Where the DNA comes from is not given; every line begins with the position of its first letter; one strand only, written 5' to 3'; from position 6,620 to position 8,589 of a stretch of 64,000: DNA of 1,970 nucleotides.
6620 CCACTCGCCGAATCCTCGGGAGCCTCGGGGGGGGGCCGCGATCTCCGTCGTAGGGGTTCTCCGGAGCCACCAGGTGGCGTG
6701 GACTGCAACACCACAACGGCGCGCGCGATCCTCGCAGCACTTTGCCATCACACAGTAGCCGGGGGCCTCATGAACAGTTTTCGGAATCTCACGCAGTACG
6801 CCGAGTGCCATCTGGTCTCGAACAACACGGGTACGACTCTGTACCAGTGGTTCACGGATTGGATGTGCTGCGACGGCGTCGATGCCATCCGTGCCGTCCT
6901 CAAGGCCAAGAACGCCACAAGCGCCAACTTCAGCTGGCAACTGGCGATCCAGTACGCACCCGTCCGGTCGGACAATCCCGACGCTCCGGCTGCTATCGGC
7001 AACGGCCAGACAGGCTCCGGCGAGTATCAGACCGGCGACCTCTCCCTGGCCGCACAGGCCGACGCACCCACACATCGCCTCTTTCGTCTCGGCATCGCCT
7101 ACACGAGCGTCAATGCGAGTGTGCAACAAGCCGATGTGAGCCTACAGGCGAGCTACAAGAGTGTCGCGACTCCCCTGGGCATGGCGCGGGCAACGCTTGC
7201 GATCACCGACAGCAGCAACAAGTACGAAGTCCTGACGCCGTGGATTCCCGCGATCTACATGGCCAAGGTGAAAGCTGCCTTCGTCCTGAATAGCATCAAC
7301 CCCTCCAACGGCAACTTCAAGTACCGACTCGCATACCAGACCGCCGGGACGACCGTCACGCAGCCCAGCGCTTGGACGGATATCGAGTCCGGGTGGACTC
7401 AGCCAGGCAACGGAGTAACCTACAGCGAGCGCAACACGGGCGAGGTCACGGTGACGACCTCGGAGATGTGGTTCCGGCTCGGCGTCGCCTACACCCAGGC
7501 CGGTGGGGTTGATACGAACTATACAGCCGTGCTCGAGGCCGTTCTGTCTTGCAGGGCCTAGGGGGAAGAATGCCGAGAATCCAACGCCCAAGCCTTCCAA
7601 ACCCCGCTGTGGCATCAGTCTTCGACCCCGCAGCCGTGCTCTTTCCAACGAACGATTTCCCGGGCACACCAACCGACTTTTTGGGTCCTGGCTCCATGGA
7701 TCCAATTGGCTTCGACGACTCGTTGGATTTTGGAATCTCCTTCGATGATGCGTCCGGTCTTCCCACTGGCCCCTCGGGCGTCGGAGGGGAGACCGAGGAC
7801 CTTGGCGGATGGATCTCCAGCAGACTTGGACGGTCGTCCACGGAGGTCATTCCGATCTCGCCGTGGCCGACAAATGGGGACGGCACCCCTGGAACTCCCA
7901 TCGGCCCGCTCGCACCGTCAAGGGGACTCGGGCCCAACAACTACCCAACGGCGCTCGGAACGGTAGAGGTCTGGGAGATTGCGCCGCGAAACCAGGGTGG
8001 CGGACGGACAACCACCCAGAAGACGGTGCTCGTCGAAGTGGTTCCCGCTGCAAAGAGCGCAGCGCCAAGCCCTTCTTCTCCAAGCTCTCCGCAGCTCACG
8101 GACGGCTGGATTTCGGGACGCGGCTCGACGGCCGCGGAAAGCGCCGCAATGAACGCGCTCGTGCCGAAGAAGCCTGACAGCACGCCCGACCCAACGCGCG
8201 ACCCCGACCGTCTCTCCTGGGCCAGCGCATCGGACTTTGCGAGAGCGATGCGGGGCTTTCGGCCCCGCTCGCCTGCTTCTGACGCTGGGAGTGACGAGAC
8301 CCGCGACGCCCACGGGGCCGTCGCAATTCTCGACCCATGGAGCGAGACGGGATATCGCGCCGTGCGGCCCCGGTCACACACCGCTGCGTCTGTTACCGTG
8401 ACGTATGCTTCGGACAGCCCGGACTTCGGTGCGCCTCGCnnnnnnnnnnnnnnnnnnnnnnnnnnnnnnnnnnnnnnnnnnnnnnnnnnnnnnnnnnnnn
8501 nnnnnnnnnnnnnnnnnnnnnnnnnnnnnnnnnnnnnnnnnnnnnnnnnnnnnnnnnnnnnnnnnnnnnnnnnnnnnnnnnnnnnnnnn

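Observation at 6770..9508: Three co-directional ORFans at ~58 percent GC form the cargo downstream of the integrase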

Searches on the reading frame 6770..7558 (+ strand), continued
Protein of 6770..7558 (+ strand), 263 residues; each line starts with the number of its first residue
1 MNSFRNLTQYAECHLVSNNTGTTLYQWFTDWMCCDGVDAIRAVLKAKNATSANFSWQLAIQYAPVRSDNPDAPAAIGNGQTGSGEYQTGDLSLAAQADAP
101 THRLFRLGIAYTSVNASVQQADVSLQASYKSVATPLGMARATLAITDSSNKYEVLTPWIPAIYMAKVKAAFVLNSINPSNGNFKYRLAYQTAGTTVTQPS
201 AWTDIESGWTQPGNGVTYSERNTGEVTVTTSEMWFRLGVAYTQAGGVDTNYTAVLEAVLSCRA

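Call 88: search_protein_families(library=pfam, proteins=[L016:11837-12202:+, L012:12846-13157:+, L035:9331-9930:+, L035:10152-10673:+, L035:7349-7873:+, L032:8546-9616:+, L032:9630-9911:+, L032:10752-11420:-, L032:11482-12096:+, L021:4308-5825:+], max_evalue=1)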
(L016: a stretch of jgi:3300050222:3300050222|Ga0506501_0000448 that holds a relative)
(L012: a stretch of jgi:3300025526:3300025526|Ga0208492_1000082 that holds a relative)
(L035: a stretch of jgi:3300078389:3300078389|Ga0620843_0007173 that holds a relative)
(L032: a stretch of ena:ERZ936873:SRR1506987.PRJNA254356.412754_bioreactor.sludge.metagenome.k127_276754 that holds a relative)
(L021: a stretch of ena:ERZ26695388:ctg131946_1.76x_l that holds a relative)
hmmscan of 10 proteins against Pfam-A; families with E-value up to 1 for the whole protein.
L016:11837-12202:+ (122 aa): 0 families

L012:12846-13157:+ (104 aa): 1 family
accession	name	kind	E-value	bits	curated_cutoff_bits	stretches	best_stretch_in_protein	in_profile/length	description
PF21911.1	PG_1098_N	-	0.044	13.7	23.6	1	62-73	15-26/45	N-terminal domain in putative methyltransferase PG_1098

L035:9331-9930:+ (200 aa): 0 families

L035:10152-10673:+ (174 aa): 0 families

L035:7349-7873:+ (175 aa): 1 family
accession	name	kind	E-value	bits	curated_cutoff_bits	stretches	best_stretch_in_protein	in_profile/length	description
PF07099.16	DUF1361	-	0.2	12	25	1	20-43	107-130/169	Protein of unknown function (DUF1361)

L032:8546-9616:+ (357 aa): 2 families
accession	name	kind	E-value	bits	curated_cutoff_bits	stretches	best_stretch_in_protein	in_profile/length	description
PF13472.12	Lipase_GDSL_2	-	0.023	15.6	32.9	1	133-194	2-70/178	GDSL-like Lipase/Acylhydrolase family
PF19040.6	SGNH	-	0.09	12.9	27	0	314-336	224-246/248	SGNH domain (fused to AT3 domains)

L032:9630-9911:+ (94 aa): 2 families
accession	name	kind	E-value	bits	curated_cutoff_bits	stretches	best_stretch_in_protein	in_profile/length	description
PF01371.25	Trp_repressor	-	0.23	12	27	1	28-63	38-71/88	Trp repressor protein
PF13412.12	HTH_24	-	0.27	11.3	21.9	1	41-60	17-36/48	Winged helix-turn-helix DNA-binding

L032:10752-11420:- (223 aa): 0 families

L032:11482-12096:+ (205 aa): 0 families

L021:4308-5825:+ (506 aa): 0 families

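Call 90: search_solved_structures(query=A2, max_evalue=10)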
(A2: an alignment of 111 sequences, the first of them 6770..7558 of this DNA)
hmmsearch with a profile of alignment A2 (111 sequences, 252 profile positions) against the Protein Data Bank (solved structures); distinct sequences matched with E-value up to 10: 3.
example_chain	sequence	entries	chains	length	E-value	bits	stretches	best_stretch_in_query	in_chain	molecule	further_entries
6wma_A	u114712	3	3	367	0.57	12.6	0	19-74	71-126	APOLIPOPROTEIN B MRNA EDITING ENZYME, CATALYTIC PEPTIDE- LIKE 3G | APOLIPOPROTEIN B MRNA EDITING ENZYME, CATALYTIC PEPTIDE-3 LIKE 3G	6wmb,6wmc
5fvd_A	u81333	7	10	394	0.88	12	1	72-131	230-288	NUCLEOCAPSID | Nucleoprotein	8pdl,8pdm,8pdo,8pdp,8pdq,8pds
5fvc_A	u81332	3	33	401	0.91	11.9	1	72-131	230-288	HMPV NUCLEOPROTEIN | Nucleoprotein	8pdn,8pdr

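Call 91: search_protein_families(library=pfam, alignment_id=A2, max_evalue=0.1)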
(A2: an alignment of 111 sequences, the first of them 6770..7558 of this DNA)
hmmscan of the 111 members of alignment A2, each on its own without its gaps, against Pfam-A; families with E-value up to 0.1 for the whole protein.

A. member 1, window:6770-7558:+ (263 aa): 0 families

B. families by the number of members that match (of 111 scanned): 18 families
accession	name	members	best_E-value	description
PF06462.18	Hyd_WA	2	0.089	Propeller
PF13620.12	CarboxypepD_reg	1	0.0058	Carboxypeptidase regulatory-like domain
PF07124.16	Phytoreo_P8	1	0.0073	Phytoreovirus outer capsid protein P8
PF13090.12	PP_kinase_C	1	0.011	Polyphosphate kinase C-terminal domain 2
PF22850.1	CATSPERD-E_C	1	0.016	CATSPERD/E C-terminal domain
PF03364.25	Polyketide_cyc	1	0.024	Polyketide cyclase / dehydrase and lipid transport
PF25688.1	P22_gp7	1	0.028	Bacteriophage P22 DNA ejection protein gp7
PF11182.14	AlgF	1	0.032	Alginate O-acetyl transferase AlgF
PF23508.1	MBB1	1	0.043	MBB1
PF23560.1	GBD_Hemicentin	1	0.046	Hemicentin galactose-binding domain-like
PF03771.21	SPDY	1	0.047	Domain of unknown function (DUF317)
PF24374.1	DUF7530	1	0.05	Family of unknown function (DUF7530)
PF20674.3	SpaA_3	1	0.065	Prealbumin-like fold domain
PF04850.18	Baculo_E66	1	0.072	Baculovirus E66 occlusion-derived virus envelope protein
PF02018.23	CBM_4_9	1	0.078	Carbohydrate binding domain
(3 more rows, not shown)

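Call 92: search_protein_families(library=phrogs, alignment_id=A2, max_evalue=0.01)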
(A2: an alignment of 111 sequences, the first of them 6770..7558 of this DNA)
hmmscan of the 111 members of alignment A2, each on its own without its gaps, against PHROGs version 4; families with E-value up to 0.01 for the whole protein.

A. member 1, window:6770-7558:+ (263 aa): 0 families

B. families by the number of members that match (of 111 scanned): 0 families
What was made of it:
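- Tried and rejected: Pfam and PHROGs gave nothing consistent for 111 ORF1 relatives (calls 91, 92).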

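Call 93: search_protein_families(library=pfam, proteins=[P0111, P0112, P0147, P0160, P0124, P0152, P0072, P0188, P0091], max_evalue=0.1)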
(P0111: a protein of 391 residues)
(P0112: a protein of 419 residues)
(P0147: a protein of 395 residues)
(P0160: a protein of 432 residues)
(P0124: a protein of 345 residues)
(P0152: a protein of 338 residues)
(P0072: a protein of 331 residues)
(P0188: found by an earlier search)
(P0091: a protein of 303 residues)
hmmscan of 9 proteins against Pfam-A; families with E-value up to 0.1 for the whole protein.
P0111 (391 aa): 0 families

P0112 (419 aa): 0 families

P0147 (395 aa): 0 families

P0160 (432 aa): 0 families

P0124 (345 aa): 1 family
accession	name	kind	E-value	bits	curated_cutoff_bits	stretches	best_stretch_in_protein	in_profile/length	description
PF10742.14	DUF2555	-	0.043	14.1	25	1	7-32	12-37/55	Protein of unknown function (DUF2555)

P0152 (338 aa): 0 families

P0072 (331 aa): 0 families

P0188 (594 aa): 0 families

P0091 (303 aa): 1 family
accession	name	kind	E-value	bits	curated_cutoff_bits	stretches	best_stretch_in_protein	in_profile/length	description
PF12270.13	Cyt_c_ox_IV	-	0.019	15.5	26.9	0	58-143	16-97/132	Cytochrome c oxidase subunit IV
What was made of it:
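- Tried and rejected: Pfam gave nothing for the longer, fused relatives (call 93).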

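Call 99: search_protein_families(library=padloc, proteins=[L014:16457-17278:-, L014:17278-18258:-, L014:18261-18683:-, L035:5054-6652:-, L035:6681-7184:-, L004:6310-7404:-, L004:19542-20021:+, L001:1647-2705:+, L001:154-1647:+, L004:1788-4496:+], max_evalue=0.001)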
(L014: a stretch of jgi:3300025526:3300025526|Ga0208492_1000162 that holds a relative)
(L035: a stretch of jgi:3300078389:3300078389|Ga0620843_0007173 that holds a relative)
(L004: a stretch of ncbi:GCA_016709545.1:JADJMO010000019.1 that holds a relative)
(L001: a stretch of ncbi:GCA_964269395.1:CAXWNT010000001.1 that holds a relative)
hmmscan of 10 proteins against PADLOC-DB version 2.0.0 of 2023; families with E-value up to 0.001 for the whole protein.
L014:16457-17278:- (274 aa): 0 families

L014:17278-18258:- (327 aa): 0 families

L014:18261-18683:- (141 aa): 0 families

L035:5054-6652:- (533 aa): 3 families
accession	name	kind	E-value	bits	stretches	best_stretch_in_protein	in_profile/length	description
PDLC03968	TmtA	-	2.2e-11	40.2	1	30-112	71-150/1486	-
PDLC03972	TmtA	-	1.5e-09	34.5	1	24-111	30-118/1302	-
PDLC03965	TmtA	-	2.1e-06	24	1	23-109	20-103/1370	-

L035:6681-7184:- (168 aa): 0 families

L004:6310-7404:- (365 aa): 0 families

L004:19542-20021:+ (160 aa): 1 family
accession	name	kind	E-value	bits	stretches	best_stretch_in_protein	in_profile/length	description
PDLC02291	AbiEii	-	0.00048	17.5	0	10-59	46-91/310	AbiEii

L001:1647-2705:+ (353 aa): 38 families (the best 25 are shown)
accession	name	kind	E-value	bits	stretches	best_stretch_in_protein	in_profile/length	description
PDLC04851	PDC-S05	-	1.4e-151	502.4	1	12-341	5-336/342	-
PDLC04868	PDC-S05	-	4.8e-151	500.5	1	15-340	4-330/335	-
PDLC04853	PDC-S05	-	1.5e-127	423.4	1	16-341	5-327/336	-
PDLC04871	PDC-S05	-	4e-127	422.9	1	9-340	123-457/468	-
PDLC04852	PDC-S05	-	1.6e-115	383.7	1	13-341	7-334/346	-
PDLC04843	PDC-S05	-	1.4e-109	364.3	1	17-335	6-318/330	-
PDLC04864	PDC-S05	-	2.6e-98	326.7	1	72-342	2-269/277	-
PDLC04870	PDC-S05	-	3.5e-97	322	1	12-218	4-209/214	-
PDLC04876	PDC-S05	-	1e-65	218.7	1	15-178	6-171/174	-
PDLC04860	PDC-S05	-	4.7e-52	173.6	2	1-102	1-101/141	-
PDLC04858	PDC-S05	-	2e-43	145.5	1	21-142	9-130/138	-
PDLC04874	PDC-S05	-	8.4e-42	140.5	1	26-147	13-134/165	-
PDLC04854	PDC-S05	-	9.6e-40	134.5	1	24-147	11-137/212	-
PDLC04965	PDC-S23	-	8.6e-39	131.8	1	20-177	8-169/327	-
PDLC04872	PDC-S05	-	2e-38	129.5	1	22-143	10-134/152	-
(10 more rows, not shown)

L001:154-1647:+ (498 aa): 0 families

L004:1788-4496:+ (903 aa): 0 families
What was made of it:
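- Some ORF1 homologues lie within 10 kb of defence-candidate genes: RhuM/PDC-S05, a TmtA-like ATPase and a weak AbiEii match (call 99).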

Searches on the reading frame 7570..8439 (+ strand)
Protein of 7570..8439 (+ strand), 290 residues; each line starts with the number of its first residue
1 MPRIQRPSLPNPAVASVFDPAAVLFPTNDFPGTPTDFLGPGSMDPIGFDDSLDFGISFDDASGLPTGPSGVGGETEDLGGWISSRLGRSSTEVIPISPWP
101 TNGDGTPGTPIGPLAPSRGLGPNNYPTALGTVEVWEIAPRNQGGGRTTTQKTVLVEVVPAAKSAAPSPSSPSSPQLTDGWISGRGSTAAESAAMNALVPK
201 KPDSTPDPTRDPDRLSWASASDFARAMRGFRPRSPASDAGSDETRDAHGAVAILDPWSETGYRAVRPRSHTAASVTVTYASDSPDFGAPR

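Call 5: search_protein_families(library=pfam, proteins=[window:7570-8439:+], max_evalue=1)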
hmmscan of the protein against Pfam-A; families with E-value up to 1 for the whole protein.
window:7570-8439:+ (290 aa): 0 families

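Call 6: search_protein_families(library=phrogs, proteins=[window:7570-8439:+], max_evalue=1)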
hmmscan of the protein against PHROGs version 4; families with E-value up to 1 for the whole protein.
window:7570-8439:+ (290 aa): 0 families

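Call 11: search_protein_families(library=ncbifam, proteins=[window:7570-8439:+], max_evalue=1)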
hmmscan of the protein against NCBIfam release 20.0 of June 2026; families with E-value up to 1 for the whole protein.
window:7570-8439:+ (290 aa): 0 families

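Call 12: search_protein_families(library=padloc, proteins=[window:7570-8439:+], max_evalue=1)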
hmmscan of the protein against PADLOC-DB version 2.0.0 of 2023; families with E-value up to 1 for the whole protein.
window:7570-8439:+ (290 aa): 0 families

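Call 24: find_homologous_proteins(query=window:7570-8439:+, max_evalue=0.001)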
Query window:7570-8439:+ (290 aa): 1 proteins with E <= 0.001 among 4413 candidates.
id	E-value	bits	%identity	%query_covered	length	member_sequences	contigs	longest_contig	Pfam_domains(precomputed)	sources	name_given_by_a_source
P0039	3.3e-184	630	100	100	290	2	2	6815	-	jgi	-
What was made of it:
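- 7570..8442 (+): ORF2, 290 aa. Gly/Pro/Ser/Thr/Ala/Asp-rich, Cys-free and probably disordered. It starts 8 nt after the ORF1 stop, behind a purine-rich spacer. Only a self hit among 5.8 billion proteins (call 24).
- Checked: It holds only for ORF2, which hits only itself (call 24).
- No homologue (call 24).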

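Call 102: search_dna_similar(query=window:7570-8439:+, collection=phages, mode=protein, max_evalue=0.01)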
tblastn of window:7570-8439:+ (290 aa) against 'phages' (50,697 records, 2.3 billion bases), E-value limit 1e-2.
No match.
